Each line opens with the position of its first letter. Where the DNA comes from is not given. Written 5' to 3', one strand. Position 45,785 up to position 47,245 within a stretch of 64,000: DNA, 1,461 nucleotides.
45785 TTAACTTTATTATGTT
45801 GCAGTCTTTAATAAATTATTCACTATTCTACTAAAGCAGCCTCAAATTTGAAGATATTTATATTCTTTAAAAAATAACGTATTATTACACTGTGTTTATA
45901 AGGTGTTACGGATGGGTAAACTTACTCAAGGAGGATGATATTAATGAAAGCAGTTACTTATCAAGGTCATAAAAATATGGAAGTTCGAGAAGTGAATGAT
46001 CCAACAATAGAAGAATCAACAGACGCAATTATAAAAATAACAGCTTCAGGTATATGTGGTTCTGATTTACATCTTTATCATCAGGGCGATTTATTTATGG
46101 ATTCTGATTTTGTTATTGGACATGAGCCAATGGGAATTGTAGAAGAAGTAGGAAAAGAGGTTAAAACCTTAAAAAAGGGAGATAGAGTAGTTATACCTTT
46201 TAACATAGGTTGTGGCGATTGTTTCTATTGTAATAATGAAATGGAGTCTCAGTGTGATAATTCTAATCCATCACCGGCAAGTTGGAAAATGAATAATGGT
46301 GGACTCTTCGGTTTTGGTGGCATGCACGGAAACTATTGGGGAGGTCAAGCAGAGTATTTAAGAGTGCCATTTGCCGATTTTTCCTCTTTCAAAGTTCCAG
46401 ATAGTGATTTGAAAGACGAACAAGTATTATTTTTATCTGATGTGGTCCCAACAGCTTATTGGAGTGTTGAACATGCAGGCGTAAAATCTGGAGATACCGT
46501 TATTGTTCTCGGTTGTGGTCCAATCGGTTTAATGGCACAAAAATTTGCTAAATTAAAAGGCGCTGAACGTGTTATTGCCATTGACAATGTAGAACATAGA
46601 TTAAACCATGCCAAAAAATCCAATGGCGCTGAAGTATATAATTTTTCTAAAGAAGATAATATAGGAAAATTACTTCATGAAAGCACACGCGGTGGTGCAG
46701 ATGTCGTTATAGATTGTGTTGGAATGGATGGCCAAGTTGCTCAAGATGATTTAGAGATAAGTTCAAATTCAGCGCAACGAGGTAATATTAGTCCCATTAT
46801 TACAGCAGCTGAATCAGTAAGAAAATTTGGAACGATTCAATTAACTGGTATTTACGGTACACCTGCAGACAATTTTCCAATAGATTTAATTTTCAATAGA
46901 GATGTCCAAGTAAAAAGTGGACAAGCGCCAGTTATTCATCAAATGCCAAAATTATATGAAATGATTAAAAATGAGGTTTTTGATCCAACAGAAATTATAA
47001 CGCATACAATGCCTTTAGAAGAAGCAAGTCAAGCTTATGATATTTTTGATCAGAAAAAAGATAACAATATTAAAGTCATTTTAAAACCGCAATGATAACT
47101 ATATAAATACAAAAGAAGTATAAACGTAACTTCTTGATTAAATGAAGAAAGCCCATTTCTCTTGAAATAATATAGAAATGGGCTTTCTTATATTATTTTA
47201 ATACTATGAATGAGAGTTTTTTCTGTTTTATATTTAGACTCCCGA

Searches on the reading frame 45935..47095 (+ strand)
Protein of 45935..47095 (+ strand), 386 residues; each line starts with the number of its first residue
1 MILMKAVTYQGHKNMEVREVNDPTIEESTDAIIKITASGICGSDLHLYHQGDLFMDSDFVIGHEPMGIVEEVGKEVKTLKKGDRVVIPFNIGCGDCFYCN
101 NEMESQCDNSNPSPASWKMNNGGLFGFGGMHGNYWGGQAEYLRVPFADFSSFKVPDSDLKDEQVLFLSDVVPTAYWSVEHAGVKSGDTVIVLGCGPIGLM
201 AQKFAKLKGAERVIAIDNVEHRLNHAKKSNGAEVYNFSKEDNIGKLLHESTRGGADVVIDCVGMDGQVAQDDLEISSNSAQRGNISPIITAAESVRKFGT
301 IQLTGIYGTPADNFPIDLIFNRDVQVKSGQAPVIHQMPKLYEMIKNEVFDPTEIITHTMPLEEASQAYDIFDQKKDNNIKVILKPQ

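Call 6: search_protein_families(library=pfam, proteins=[window:45935-47095:+])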
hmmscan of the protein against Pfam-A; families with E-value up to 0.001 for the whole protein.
window:45935-47095:+ (386 aa): 3 families
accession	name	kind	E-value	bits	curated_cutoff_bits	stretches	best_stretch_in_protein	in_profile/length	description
PF08240.17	ADH_N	-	2.5e-24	86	23.5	1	29-148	3-98/104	Alcohol dehydrogenase GroES-like domain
PF00107.32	ADH_zinc_N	-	4.8e-17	62.5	31.8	1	196-271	1-74/129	Zinc-binding dehydrogenase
PF16912.11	Glu_dehyd_C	-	6.4e-07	29.5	34.9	0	186-268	31-113/211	Glucose dehydrogenase C-terminus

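Call 19: find_encoding_contigs(protein=window:45935-47095:+, flank=10000, max_places=10)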
Protein window:45935-47095:+ (386 aa): no gene with exactly this product is on record in the collection.

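Call 20: find_homologous_proteins(query=window:45935-47095:+, max_evalue=1e-50)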
Query window:45935-47095:+ (386 aa): 7984 proteins with E <= 1e-50 among 8000 candidates; the best 120 are listed.
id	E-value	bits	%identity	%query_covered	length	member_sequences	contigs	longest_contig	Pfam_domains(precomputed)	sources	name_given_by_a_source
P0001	7.3e-261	883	100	99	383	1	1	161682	PF00107.33,PF16912.12,PF08240.18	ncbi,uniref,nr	ncbi:dehydrogenase [Salinicoccus sediminis]|uniref:Dehydrogenase n=1 Tax=Salinicoccus sediminis TaxI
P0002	1.9e-256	868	98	99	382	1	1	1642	PF00107.33,PF16912.12,PF08240.18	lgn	-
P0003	2.3e-256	868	98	99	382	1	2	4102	PF00107.33,PF16912.12,PF08240.18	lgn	-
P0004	4.1e-256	867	98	99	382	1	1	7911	PF00107.33,PF16912.12,PF08240.18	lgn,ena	-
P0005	6.6e-256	867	98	99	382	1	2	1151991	PF00107.33,PF16912.12,PF08240.18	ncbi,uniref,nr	ncbi:alcohol dehydrogenase catalytic domain-containing protein [Staphylococcus gallinarum]|uniref:al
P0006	7.1e-256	866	98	99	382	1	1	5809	PF00107.33,PF16912.12,PF08240.18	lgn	-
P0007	8.5e-256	866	98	99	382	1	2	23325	PF00107.33,PF16912.12,PF08240.18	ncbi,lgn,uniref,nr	ncbi:alcohol dehydrogenase catalytic domain-containing protein [Staphylococcus xylosus]|uniref:alcoh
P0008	9.0e-256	866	98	99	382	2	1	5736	PF00107.33,PF16912.12,PF08240.18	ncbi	ncbi:alcohol dehydrogenase catalytic domain-containing protein [Staphylococcus xylosus]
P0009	1.0e-255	866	98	99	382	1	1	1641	PF00107.33,PF16912.12,PF08240.18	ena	-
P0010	1.1e-255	866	98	99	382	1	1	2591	PF00107.33,PF16912.12,PF08240.18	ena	-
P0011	1.1e-255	866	98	99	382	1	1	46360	PF00107.33,PF16912.12,PF08240.18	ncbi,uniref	ncbi:alcohol dehydrogenase catalytic domain-containing protein [Staphylococcus shinii]|uniref:alcoho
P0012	1.2e-255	866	98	99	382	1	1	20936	PF00107.33,PF16912.12,PF08240.18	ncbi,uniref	ncbi:alcohol dehydrogenase catalytic domain-containing protein [Staphylococcus shinii]|uniref:alcoho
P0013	3.6e-255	864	98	99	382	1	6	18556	PF00107.33,PF16912.12,PF08240.18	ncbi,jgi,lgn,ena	ncbi:S-(hydroxymethyl)glutathione dehydrogenase / alcohol dehydrogenase [Staphylococcus saprophyticu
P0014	4.4e-255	864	98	99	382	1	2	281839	PF00107.33,PF16912.12,PF08240.18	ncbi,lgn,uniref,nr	ncbi:alcohol dehydrogenase catalytic domain-containing protein [Staphylococcus pseudoxylosus]|uniref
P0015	4.6e-255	864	98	99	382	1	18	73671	PF00107.33,PF16912.12,PF08240.18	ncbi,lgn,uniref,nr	ncbi:alcohol dehydrogenase catalytic domain-containing protein [Staphylococcus xylosus]|uniref:alcoh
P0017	6.8e-255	863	98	99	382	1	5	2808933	PF00107.33,PF16912.12,PF08240.18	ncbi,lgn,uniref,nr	ncbi:alcohol dehydrogenase catalytic domain-containing protein [Staphylococcus equorum]|uniref:alcoh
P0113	4.3e-250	847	96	99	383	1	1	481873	PF00107.33,PF16912.12,PF08240.18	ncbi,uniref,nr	ncbi:glutathione-dependent formaldehyde dehydrogenase [Salinicoccus sp. ID82-1]|uniref:zinc-dependen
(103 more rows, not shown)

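Call 23: find_encoding_contigs(protein=P0005, flank=10000, max_places=4)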
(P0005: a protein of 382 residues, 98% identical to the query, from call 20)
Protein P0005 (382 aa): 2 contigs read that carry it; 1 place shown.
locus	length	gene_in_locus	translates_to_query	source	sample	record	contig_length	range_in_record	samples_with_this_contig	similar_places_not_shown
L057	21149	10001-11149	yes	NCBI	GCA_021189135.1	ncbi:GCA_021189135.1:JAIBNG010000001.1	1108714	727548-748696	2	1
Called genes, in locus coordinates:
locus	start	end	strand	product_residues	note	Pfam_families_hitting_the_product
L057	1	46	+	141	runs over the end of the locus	PF16242:Pyrid_ox_like, PF01243:PNPOx_N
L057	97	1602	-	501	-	PF00070:Pyr_redox (faint), PF01266:DAO (weak), PF01593:Amino_oxidase, PF03486:HI0933_like (weak), PF07992:Pyr_redox_2 (faint), PF12831:FAD_oxidored (weak), PF13450:NAD_binding_8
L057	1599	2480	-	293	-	PF00494:SQS_PSY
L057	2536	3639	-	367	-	PF00535:Glycos_transf_2, PF10111:Glyco_tranf_2_2, PF13641:Glyco_tranf_2_3 (weak)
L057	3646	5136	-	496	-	PF00070:Pyr_redox (faint), PF00890:FAD_binding_2 (faint), PF01266:DAO (faint), PF01593:Amino_oxidase, PF03486:HI0933_like (faint), PF07992:Pyr_redox_2 (faint), PF12831:FAD_oxidored, PF13450:NAD_binding_8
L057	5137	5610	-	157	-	PF18927:CrtO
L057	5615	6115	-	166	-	PF03073:TspO_MBR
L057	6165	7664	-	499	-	PF01073:3Beta_HSD (faint), PF01370:Epimerase, PF05368:NmrA, PF13460:NAD_binding_10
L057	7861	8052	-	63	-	-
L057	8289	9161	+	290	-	PF00083:Sugar_tr, PF07690:MFS_1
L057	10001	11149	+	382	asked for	PF08240:ADH_N, PF16912:Glu_dehyd_C (faint), PF00107:ADH_zinc_N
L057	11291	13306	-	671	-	PF00684:DnaJ_CXXCXGXG (faint), PF02463:SMC_N (faint), PF13304:AAA_21 (faint), PF00005:ABC_tran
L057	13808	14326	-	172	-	PF01965:DJ-1_PfpI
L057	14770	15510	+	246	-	PF00106:adh_short, PF08659:KR, PF13460:NAD_binding_10 (weak), PF13561:adh_short_C2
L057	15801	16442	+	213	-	PF00215:OMPdecase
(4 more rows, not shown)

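Call 27: find_encoding_contigs(protein=P0113, flank=10000, max_places=3)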
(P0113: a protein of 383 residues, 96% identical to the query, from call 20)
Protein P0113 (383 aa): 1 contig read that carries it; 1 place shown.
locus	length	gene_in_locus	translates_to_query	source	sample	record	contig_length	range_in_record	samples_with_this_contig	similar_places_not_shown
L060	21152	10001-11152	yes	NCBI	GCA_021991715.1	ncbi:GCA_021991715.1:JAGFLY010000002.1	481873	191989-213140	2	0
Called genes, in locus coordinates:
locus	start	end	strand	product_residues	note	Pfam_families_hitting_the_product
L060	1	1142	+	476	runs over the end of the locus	PF01546:Peptidase_M20, PF07687:M20_dimer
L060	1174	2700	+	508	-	PF03806:ABG_transport, PF03606:DcuC (faint)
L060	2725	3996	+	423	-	PF01546:Peptidase_M20, PF07687:M20_dimer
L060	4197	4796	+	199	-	PF00080:Sod_Cu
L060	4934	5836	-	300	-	PF19459:DUF5996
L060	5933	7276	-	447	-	PF07670:Gate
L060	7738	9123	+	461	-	PF07995:GSDH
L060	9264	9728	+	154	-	PF03073:TspO_MBR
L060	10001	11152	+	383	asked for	PF08240:ADH_N, PF16912:Glu_dehyd_C (faint), PF00107:ADH_zinc_N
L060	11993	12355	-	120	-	PF01638:HxlR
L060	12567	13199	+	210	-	PF00215:OMPdecase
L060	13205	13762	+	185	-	PF13580:SIS_2 (faint), PF01380:SIS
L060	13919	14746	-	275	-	PF13276:HTH_21, PF00665:rve, PF13610:DDE_Tnp_IS240 (weak), PF13683:rve_3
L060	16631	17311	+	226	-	PF00072:Response_reg, PF00486:Trans_reg_C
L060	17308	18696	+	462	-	PF00672:HAMP, PF00512:HisKA, PF02518:HATPase_c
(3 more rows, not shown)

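Call 59: find_encoding_contigs(protein=P0017, flank=10000, max_places=3)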
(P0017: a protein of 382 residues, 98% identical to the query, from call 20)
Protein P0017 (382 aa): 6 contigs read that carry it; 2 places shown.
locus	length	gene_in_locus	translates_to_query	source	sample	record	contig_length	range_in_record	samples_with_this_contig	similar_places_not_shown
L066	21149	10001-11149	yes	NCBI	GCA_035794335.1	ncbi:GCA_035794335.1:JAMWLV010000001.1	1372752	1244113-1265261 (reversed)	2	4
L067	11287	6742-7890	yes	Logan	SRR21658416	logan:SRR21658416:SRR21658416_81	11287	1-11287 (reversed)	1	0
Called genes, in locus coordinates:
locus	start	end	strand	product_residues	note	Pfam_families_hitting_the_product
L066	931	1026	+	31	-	-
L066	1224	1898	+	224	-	PF00665:rve, PF13610:DDE_Tnp_IS240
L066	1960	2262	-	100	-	-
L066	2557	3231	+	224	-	PF00665:rve, PF13610:DDE_Tnp_IS240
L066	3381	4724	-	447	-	PF00890:FAD_binding_2 (faint), PF01266:DAO (faint), PF07992:Pyr_redox_2, PF13738:Pyr_redox_3, PF00070:Pyr_redox, PF02852:Pyr_redox_dim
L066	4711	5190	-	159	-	PF22381:Staph_reg_Sar_Rot, PF01978:TrmB (faint), PF01047:MarR, PF12802:MarR_2, PF13463:HTH_27, PF13601:HTH_34 (weak)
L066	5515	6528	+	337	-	PF08240:ADH_N, PF00107:ADH_zinc_N, PF13602:ADH_zinc_N_2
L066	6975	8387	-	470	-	PF00392:GntR, PF00155:Aminotran_1_2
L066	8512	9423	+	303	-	PF00892:EamA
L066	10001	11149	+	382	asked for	PF08240:ADH_N, PF16912:Glu_dehyd_C (faint), PF00107:ADH_zinc_N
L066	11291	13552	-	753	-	PF02463:SMC_N (faint), PF03193:RsgA_GTPase (faint), PF13191:AAA_16 (faint), PF13555:AAA_29 (faint), PF20703:nSTAND1 (faint), PF13304:AAA_21 (faint), PF00684:DnaJ_CXXCXGXG (faint), PF00005:ABC_tran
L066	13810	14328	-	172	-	PF01965:DJ-1_PfpI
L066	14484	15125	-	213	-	PF00215:OMPdecase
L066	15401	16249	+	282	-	PF00753:Lactamase_B, PF23023:Anti-Pycsar_Apyc1 (faint)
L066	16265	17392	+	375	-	PF08240:ADH_N, PF00107:ADH_zinc_N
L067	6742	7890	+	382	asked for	PF08240:ADH_N, PF16912:Glu_dehyd_C (faint), PF00107:ADH_zinc_N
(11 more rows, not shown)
